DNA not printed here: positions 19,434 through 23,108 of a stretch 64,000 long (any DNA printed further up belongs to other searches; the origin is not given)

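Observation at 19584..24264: Cohesin/dockerin-like surface assembly built from a shared 88-aa Ig-like repeat, including a 1125-aa repeat protein with a Gly10 tract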

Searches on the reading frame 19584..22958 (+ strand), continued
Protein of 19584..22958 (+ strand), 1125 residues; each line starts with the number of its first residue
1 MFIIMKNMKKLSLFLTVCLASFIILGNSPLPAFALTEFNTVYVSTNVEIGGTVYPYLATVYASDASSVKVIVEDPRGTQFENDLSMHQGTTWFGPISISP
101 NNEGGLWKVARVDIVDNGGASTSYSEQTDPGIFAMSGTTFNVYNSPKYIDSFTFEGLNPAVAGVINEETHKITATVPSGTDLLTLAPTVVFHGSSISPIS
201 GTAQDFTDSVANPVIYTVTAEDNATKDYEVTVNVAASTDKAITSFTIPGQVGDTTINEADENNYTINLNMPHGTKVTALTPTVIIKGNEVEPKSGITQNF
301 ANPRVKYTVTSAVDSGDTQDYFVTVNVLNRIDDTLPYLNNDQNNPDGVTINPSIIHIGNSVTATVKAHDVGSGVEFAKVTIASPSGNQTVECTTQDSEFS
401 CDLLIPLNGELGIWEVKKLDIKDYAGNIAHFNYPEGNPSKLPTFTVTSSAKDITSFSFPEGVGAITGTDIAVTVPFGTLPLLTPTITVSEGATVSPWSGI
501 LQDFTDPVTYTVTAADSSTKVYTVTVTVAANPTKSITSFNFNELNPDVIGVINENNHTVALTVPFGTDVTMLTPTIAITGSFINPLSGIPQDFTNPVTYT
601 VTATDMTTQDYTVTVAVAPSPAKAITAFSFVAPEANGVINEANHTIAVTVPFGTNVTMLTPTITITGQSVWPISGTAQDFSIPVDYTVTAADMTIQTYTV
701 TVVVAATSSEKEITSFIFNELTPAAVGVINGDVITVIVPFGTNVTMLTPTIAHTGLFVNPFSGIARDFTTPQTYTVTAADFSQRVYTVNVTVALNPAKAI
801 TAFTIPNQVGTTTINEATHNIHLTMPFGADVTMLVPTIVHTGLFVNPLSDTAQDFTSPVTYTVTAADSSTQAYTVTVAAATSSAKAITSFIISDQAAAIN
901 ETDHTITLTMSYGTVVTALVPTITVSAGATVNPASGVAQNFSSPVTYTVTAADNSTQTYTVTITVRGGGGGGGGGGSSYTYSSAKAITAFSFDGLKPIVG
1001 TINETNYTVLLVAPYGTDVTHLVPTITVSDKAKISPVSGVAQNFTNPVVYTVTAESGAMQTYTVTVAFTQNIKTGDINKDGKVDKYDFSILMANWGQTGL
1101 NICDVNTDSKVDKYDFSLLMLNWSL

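Call 60: find_homologous_proteins(query=window:19584-22958:+, max_evalue=1e-10)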
Query window:19584-22958:+ (1125 aa): 381 proteins with E <= 1e-10 among 8000 candidates; the best 120 are listed.
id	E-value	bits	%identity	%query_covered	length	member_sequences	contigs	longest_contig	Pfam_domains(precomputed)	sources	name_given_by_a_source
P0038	0.0e+0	2027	44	82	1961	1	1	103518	PF16410.11,PF22243.3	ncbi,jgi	ncbi:MAG TPA: DUF5018 domain-containing protein [Kofleriaceae bacterium]|jgi:hypothetical protein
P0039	0.0e+0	1762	56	87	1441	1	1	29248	PF16410.11,PF00404.25,PF19755.5,PF22243.3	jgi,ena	-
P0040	0.0e+0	1704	55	87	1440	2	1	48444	PF16410.11,PF00404.25,PF19755.5,PF22243.3,PF08947.16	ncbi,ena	ncbi:MAG: DUF5018 domain-containing protein [Patescibacteria group bacterium]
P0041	0.0e+0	1363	43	82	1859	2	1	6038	PF16410.11,PF19755.5,PF03781.23,PF22243.3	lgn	-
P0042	0.0e+0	1359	47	82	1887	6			PF16410.11,PF13501.13,PF28117.1,PF19755.5,PF00395.26,PF02368.25,PF22243.3,PF00041.28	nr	nr:DUF5018 domain-containing protein [Cohnella algarum]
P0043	0.0e+0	1170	43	82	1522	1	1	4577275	PF16410.11,PF19755.5,PF22243.3,PF17141.10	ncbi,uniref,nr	ncbi:hypothetical protein [Cellulophaga sp. HaHa_2_1]|uniref:beta strand repeat-containing protein n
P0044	0.0e+0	1149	43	83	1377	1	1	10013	PF16410.11,PF22243.3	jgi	jgi:hypothetical protein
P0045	0.0e+0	1121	41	80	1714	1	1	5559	PF16410.11,PF00147.24,PF19755.5,PF22243.3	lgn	-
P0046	0.0e+0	1104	45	82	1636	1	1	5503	PF16410.11,PF00801.27,PF16484.11,PF11940.15,PF19755.5,PF16855.11,PF22243.3,PF18911.7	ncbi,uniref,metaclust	ncbi:S-layer family protein, partial [Cellulophaga sp. E6(2014)]|uniref:beta strand repeat-containin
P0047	0.0e+0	1079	41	82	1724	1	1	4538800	PF21968.4,PF22352.3,PF16410.11,PF00801.27,PF08817.17,PF22243.3,PF18911.7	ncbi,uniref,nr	ncbi:PKD domain-containing protein [Cellulophaga sp. HaHa_2_95]|uniref:beta strand repeat-containing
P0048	0.0e+0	1071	48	82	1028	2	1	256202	PF16410.11,PF19755.5,PF22243.3,PF12738.14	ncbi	ncbi:beta strand repeat-containing protein, partial [Cohnella boryungensis]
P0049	0.0e+0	1046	44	82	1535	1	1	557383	PF16410.11,PF19755.5,PF22243.3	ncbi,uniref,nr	ncbi:DUF5018 domain-containing protein [Cellulophaga baltica]|uniref:beta strand repeat-containing p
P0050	0.0e+0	1041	44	82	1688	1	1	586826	PF16410.11,PF05608.19,PF22243.3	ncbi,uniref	ncbi:beta strand repeat-containing protein [Cellulophaga sp. Ld12]|uniref:beta strand repeat-contain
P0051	8.4e-289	979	46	82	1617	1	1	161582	PF16410.11,PF00801.27,PF19755.5,PF16855.11,PF22243.3,PF18911.7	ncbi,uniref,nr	ncbi:beta strand repeat-containing protein [Cellulophaga baltica]|uniref:beta strand repeat-containi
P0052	3.6e-269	914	43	83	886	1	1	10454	PF16410.11,PF19755.5,PF22243.3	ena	-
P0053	4.9e-235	801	44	85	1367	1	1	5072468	PF16410.11,PF22243.3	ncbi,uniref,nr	ncbi:DUF5018 domain-containing protein [Cellulophaga sp. L1A9]|uniref:beta strand repeat-containing 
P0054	1.2e-223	763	43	84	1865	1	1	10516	PF16410.11,PF19755.5,PF22243.3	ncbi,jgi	jgi:hypothetical protein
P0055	4.2e-222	758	49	54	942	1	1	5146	PF16410.11,PF19755.5,PF22243.3,PF12738.14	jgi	jgi:ribosomal protein L13E/preprotein translocase subunit SecB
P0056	1.1e-207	711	45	74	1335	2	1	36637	PF16410.11,PF19755.5,PF00395.26,PF22243.3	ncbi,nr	ncbi:MAG: S-layer homology domain-containing protein [Chloroflexi bacterium]|nr:S-layer homology dom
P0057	3.1e-206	706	41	82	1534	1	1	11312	PF16410.11,PF19755.5,PF00395.26,PF22243.3,PF05345.19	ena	-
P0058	1.6e-205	703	39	72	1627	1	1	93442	PF16410.11,PF13205.13,PF19755.5,PF03781.23,PF22243.3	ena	-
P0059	2.6e-200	686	38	84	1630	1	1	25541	PF12733.14,PF12723.15,PF16410.11,PF00347.29,PF22243.3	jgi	jgi:hypothetical protein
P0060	3.7e-199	682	42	73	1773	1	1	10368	PF26182.1,PF16410.11,PF19755.5,PF02368.25,PF22243.3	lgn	-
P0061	1.7e-198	680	42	83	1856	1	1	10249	PF16410.11,PF19755.5,PF22243.3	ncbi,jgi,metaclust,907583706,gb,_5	metaclust:\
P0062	8.9e-198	678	42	75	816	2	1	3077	PF16410.11,PF19755.5,PF22243.3,PF16341.11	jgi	-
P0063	2.1e-192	660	55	55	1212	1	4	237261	PF16410.11,PF19755.5,PF22243.3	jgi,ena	-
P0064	4.5e-185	636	39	81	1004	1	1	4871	PF22739.3,PF16410.11,PF19755.5,PF22243.3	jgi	jgi:hypothetical protein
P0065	5.6e-178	612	42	80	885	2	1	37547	PF16410.11,PF19755.5,PF22243.3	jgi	-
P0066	1.0e-177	611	45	73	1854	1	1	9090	PF16410.11,PF00415.25,PF05608.19,PF19755.5,PF13540.13,PF22243.3,PF25384.2,PF25390.2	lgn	-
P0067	7.8e-175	602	57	46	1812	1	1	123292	PF12733.14,PF16410.11,PF04122.18,PF22243.3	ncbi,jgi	-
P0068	2.3e-173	597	39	82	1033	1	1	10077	PF12733.14,PF16410.11,PF19755.5,PF22243.3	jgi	-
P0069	9.2e-169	582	42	56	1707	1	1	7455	PF12733.14,PF21226.5,PF16410.11,PF19755.5,PF22243.3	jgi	jgi:hypothetical protein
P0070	2.3e-168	580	46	55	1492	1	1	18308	PF16410.11,PF05608.19,PF19755.5,PF22243.3,PF01436.28,PF25021.2,PF06739.18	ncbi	-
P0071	6.3e-168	579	45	55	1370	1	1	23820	PF14312.13,PF16410.11,PF19755.5,PF22243.3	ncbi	-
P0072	1.4e-167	578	47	59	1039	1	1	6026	PF12733.14,PF16410.11,PF07603.18,PF19755.5,PF22243.3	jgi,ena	jgi:hypothetical protein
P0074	1.1e-160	555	40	71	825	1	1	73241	PF12733.14,PF16410.11,PF19755.5,PF22243.3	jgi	jgi:hypothetical protein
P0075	1.1e-153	532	41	56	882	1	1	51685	PF16410.11,PF19755.5,PF22243.3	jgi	jgi:hypothetical protein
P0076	2.6e-151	524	40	57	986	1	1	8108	PF17786.8,PF22739.3,PF16410.11,PF18962.8,PF12975.14,PF19755.5,PF22243.3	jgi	jgi:hypothetical protein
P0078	2.6e-147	511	46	53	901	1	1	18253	PF16410.11,PF00059.28,PF19755.5,PF22243.3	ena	-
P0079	1.1e-146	509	43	74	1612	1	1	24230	PF04191.19,PF22243.3,PF02012.27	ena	-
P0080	5.2e-145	503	46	56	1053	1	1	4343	PF16410.11,PF22243.3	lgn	-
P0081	1.4e-140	488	46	57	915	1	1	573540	PF16410.11,PF17963.8,PF17892.8,PF19755.5,PF22243.3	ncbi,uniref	ncbi:beta strand repeat-containing protein, partial [Cellulophaga baltica]|uniref:beta strand repeat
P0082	5.2e-136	473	37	81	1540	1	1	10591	PF12733.14,PF00754.32,PF16410.11,PF22633.4,PF19755.5,PF22243.3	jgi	jgi:hypothetical protein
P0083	1.2e-131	459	35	82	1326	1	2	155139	PF16410.11,PF19755.5,PF22243.3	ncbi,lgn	-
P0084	5.6e-131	457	47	56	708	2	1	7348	PF16410.11,PF19755.5,PF22243.3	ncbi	ncbi:MAG: hypothetical protein WCQ53_03610, partial [bacterium]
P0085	2.5e-130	454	46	55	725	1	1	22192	PF16410.11,PF21527.3,PF19755.5,PF22243.3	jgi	jgi:hypothetical protein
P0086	4.9e-130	454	43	56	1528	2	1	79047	PF28340.1,PF16410.11,PF03781.23,PF22243.3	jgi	-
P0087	2.4e-127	445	50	40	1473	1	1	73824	PF22243.3,PF00082.28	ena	-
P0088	3.3e-127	444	50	46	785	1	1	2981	PF12733.14,PF22243.3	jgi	jgi:hypothetical protein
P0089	9.3e-127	443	34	82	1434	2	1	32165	PF16410.11,PF19755.5,PF22243.3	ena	-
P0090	2.4e-126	441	49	46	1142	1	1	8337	PF16410.11,PF01833.31,PF02369.23,PF19755.5,PF22243.3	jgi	jgi:hypothetical protein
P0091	5.2e-126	440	45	56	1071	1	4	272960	PF16410.11,PF19755.5,PF22243.3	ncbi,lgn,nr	ncbi:MAG: hypothetical protein KA369_11660 [Spirochaetes bacterium]|nr:hypothetical protein [Spiroch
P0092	2.5e-123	431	37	73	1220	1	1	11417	PF16410.11,PF19755.5,PF22243.3,PF02012.27,PF05506.18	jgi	jgi:photosystem II stability/assembly factor-like uncharacterized protein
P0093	1.0e-122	429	47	46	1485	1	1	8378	PF16410.11,PF16403.12,PF19755.5,PF22243.3,PF00082.28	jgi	-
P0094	2.5e-122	428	46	55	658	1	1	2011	PF28340.1,PF16410.11,PF19755.5,PF22243.3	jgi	jgi:hypothetical protein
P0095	4.0e-121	424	44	55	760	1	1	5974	PF12733.14,PF16410.11,PF19755.5,PF22243.3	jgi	jgi:hypothetical protein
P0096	6.7e-120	420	52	47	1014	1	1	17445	PF13229.13,PF00404.25,PF22842.4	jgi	-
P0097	1.9e-119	418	39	76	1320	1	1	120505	PF12733.14,PF16410.11,PF19755.5,PF22243.3,PF00084.27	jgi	jgi:hypothetical protein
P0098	3.7e-118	414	54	46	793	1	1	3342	PF16410.11,PF03781.23,PF22243.3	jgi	jgi:formylglycine-generating enzyme required for sulfatase activity/phage-related protein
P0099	5.2e-117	410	34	80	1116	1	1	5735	PF16410.11,PF19755.5,PF22243.3,PF07472.18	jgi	jgi:hypothetical protein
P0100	2.2e-116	408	50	47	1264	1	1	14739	PF16410.11,PF19755.5,PF00395.26,PF22243.3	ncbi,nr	ncbi:MAG: DUF5018 domain-containing protein [Bacillota bacterium]|nr:DUF5018 domain-containing prote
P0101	3.0e-113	398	33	85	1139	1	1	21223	PF16410.11,PF19755.5,PF22243.3,PF07472.18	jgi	jgi:hypothetical protein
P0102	4.0e-112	394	49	32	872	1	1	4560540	PF12988.14,PF16410.11,PF00801.27,PF17963.8,PF17892.8,PF17803.8,PF22243.3,PF18911.7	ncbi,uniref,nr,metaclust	ncbi:DUF5018 domain-containing protein [Cellulophaga baltica]|uniref:DUF5018 domain-containing prote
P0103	6.9e-112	393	38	79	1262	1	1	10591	PF12733.14,PF00754.32,PF16410.11,PF19755.5,PF22243.3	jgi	jgi:hypothetical protein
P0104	1.3e-110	389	33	74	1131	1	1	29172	PF16410.11,PF22243.3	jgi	jgi:hypothetical protein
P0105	3.0e-108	381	43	49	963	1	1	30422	PF11999.14,PF19755.5,PF22243.3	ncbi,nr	ncbi:MAG: ice-binding family protein, partial [Desulfuromonadaceae bacterium]|nr:ice-binding family 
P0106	1.4e-107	379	42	38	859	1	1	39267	PF28340.1,PF16410.11,PF13205.13,PF11999.14,PF19755.5,PF22243.3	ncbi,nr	ncbi:MAG: DUF3494 domain-containing protein, partial [Burkholderiales bacterium]|nr:DUF3494 domain-c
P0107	2.6e-107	378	35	74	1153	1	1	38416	PF16410.11,PF19755.5,PF22243.3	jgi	jgi:hypothetical protein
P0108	3.8e-107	378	41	47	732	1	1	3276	PF12733.14,PF16410.11,PF19755.5,PF22243.3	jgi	jgi:hypothetical protein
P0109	4.8e-107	377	31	86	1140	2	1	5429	PF16410.11,PF19755.5,PF22243.3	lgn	-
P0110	5.6e-107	377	36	81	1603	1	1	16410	PF12733.14,PF13306.13,PF16410.11,PF13855.13,PF02974.20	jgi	jgi:hypothetical protein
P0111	7.3e-107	377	41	60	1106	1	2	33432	PF16410.11,PF18962.8,PF22243.3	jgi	jgi:hypothetical protein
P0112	1.3e-106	376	36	56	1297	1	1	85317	PF16410.11,PF18962.8,PF19755.5,PF22243.3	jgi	-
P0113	2.5e-105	372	41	57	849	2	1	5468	PF16410.11,PF15915.11,PF19755.5,PF22243.3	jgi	jgi:hypothetical protein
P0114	6.9e-105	370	47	46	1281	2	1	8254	PF16410.11,PF16403.12,PF19755.5,PF22243.3,PF16341.11,PF00082.28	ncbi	ncbi:MAG: DUF5018 domain-containing protein, partial [Candidatus Paceibacterota bacterium]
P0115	2.1e-104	369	38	53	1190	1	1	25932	PF18962.8,PF25494.2,PF22243.3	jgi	-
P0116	3.8e-104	368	50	44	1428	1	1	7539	PF13306.13,PF16410.11,PF22243.3,PF13855.13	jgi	jgi:hypothetical protein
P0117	5.2e-104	367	46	30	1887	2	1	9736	PF16410.11,PF01833.31,PF19755.5,PF25778.2,PF22243.3,PF06739.18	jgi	jgi:hypothetical protein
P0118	7.1e-104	367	39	56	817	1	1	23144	PF16410.11,PF19755.5,PF22243.3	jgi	-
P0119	1.1e-103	366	46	38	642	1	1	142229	PF12733.14,PF10648.16,PF16410.11,PF22243.3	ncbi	-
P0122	4.5e-101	358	46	47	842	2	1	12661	PF19755.5,PF03781.23,PF22243.3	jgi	-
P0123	6.7e-101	357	41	55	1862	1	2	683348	PF16410.11,PF13205.13,PF19755.5,PF22243.3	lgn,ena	-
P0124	4.0e-99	351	41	56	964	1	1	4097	PF12733.14,PF16410.11,PF19755.5,PF22243.3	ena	-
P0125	1.3e-98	350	35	62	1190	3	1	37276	PF18962.8,PF22243.3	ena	-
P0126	1.7e-98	349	41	55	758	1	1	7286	PF12733.14,PF16410.11,PF19755.5,PF22243.3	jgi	jgi:hypothetical protein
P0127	2.5e-98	349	46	54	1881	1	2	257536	PF28340.1,PF16410.11,PF19755.5,PF00395.26,PF22243.3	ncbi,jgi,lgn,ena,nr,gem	ncbi:MAG: hypothetical protein CVU44_19890 [Chloroflexi bacterium HGW-Chloroflexi-6]|nr:MAG: hypothe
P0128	1.3e-97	346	35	56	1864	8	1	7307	PF16410.11,PF22243.3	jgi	-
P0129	1.9e-97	346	49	32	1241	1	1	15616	PF13205.13,PF00404.25,PF16403.12,PF22243.3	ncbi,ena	-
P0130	2.9e-97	345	40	62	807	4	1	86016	PF12733.14,PF16410.11,PF19755.5,PF22243.3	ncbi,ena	-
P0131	9.5e-97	343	49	37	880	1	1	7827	PF12988.14,PF22352.3,PF16410.11,PF22243.3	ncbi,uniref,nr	ncbi:hypothetical protein I2486_18535 [Cellulophaga sp. E16_2]|uniref:beta strand repeat-containing 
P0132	4.8e-96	341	35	55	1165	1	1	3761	PF12733.14,PF16410.11,PF19755.5,PF22243.3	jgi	jgi:hypothetical protein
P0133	7.2e-96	340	52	39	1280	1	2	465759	PF16410.11,PF19755.5,PF00395.26,PF22243.3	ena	-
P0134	6.9e-94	334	42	56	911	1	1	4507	PF11999.14,PF19755.5,PF22243.3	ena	-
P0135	1.6e-93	333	42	47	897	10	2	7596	PF16410.11,PF19755.5,PF22243.3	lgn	-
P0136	2.4e-93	332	44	55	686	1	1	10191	PF16410.11,PF19755.5,PF22243.3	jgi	jgi:hypothetical protein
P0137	8.6e-93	330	52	23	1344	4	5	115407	PF22148.2,PF16410.11,PF16403.12,PF22243.3,PF20578.5,PF00082.28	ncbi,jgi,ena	ncbi:MAG: S8 family serine peptidase [Candidatus Taylorbacteria bacterium]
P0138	1.3e-92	330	42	56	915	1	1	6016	PF11999.14,PF19755.5,PF22243.3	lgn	-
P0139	1.5e-91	326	42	55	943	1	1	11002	PF11999.14,PF19755.5,PF22243.3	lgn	-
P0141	2.0e-91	326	41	57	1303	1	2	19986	PF22243.3,PF02012.27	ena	-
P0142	2.1e-91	326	44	38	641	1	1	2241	PF16410.11,PF19755.5,PF22243.3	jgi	jgi:hypothetical protein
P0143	2.7e-91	325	31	81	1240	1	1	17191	PF16410.11,PF19755.5,PF22243.3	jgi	jgi:hypothetical protein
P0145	8.8e-91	324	47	46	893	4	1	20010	PF16410.11,PF19755.5,PF00395.26,PF22243.3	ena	-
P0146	2.0e-90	322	43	55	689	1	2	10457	PF12733.14,PF16410.11,PF19755.5,PF22243.3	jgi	jgi:hypothetical protein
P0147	2.1e-90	322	48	38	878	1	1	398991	PF12733.14,PF16410.11,PF07603.18,PF19755.5,PF22243.3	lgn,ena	-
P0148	3.0e-90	322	50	41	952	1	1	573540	PF12988.14,PF16410.11,PF00801.27,PF17963.8,PF17892.8,PF17803.8,PF19755.5,PF22243.3,PF18911.7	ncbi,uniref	ncbi:beta strand repeat-containing protein [Cellulophaga baltica]|uniref:beta strand repeat-containi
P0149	8.7e-90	320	41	52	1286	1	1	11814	PF22148.2,PF16410.11,PF22243.3,PF20578.5,PF00082.28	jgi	jgi:subtilisin family serine protease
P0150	2.7e-89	319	44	47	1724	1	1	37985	PF12733.14,PF22148.2,PF00404.25,PF02494.23,PF07523.19,PF16403.12,PF00082.28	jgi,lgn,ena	-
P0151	4.2e-88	315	32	79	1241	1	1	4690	PF16410.11,PF19755.5,PF22243.3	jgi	jgi:hypothetical protein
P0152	3.1e-87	312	50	38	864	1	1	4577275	PF22352.3,PF16410.11,PF00801.27,PF19755.5,PF22243.3,PF18911.7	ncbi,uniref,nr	ncbi:PKD domain-containing protein [Cellulophaga sp. HaHa_2_1]|uniref:PKD domain-containing protein 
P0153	4.3e-87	311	40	47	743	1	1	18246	PF16410.11,PF19755.5,PF22243.3,PF16341.11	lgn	-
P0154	7.3e-87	311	32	59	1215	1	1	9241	PF19755.5,PF22243.3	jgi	jgi:hypothetical protein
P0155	1.2e-86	310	31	83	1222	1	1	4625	PF16410.11,PF19755.5,PF22243.3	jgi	jgi:hypothetical protein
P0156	4.6e-86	308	31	79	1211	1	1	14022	PF16410.11,PF19755.5,PF22243.3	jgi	jgi:hypothetical protein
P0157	7.9e-86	307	40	55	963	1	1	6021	PF19755.5,PF22243.3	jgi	jgi:hypothetical protein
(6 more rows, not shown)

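Call 82: find_encoding_contigs(protein=P0137, flank=3000, max_places=1)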
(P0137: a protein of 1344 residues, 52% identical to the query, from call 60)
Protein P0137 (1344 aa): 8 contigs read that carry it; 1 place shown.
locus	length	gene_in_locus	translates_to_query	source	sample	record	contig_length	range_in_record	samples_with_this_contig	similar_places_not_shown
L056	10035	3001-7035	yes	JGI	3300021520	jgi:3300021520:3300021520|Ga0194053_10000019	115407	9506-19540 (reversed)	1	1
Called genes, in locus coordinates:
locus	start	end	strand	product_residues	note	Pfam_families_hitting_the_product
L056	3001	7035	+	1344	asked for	PF22148:Fervidolysin_NPro-like, PF00082:Peptidase_S8, PF22243:DUF5018-rel (faint), PF20578:aBig_2, PF16410:DUF5018 (weak), PF16403:Bact_surface_Ig-like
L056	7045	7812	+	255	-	-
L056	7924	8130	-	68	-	-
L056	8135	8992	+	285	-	-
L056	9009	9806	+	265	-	-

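Call 83: find_encoding_contigs(protein=P0150, flank=3000, max_places=1)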
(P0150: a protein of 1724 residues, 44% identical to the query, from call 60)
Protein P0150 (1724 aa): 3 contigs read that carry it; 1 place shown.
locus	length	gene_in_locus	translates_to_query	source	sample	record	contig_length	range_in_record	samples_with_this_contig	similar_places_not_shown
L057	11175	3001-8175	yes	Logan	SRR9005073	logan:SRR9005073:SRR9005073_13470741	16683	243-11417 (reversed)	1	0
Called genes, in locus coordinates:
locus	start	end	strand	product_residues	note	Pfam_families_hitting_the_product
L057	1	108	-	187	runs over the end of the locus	PF01807:Zn_ribbon_DnaG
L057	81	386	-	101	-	-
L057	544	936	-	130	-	PF18932:DUF5681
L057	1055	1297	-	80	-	PF18903:DUF5659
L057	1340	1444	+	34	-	-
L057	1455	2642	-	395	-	-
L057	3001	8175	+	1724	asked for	PF22148:Fervidolysin_NPro-like, PF00082:Peptidase_S8, PF16403:Bact_surface_Ig-like, PF02494:HYR, PF16403:Bact_surface_Ig-like, PF07523:Big_3 (weak), PF12733:Cadherin-like, PF00404:Dockerin_1 (weak)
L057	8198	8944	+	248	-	-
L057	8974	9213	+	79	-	-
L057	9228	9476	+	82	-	-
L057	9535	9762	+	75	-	-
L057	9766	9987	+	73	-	-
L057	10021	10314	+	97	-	-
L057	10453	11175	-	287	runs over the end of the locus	PF00565:SNase, PF05901:Excalibur (weak)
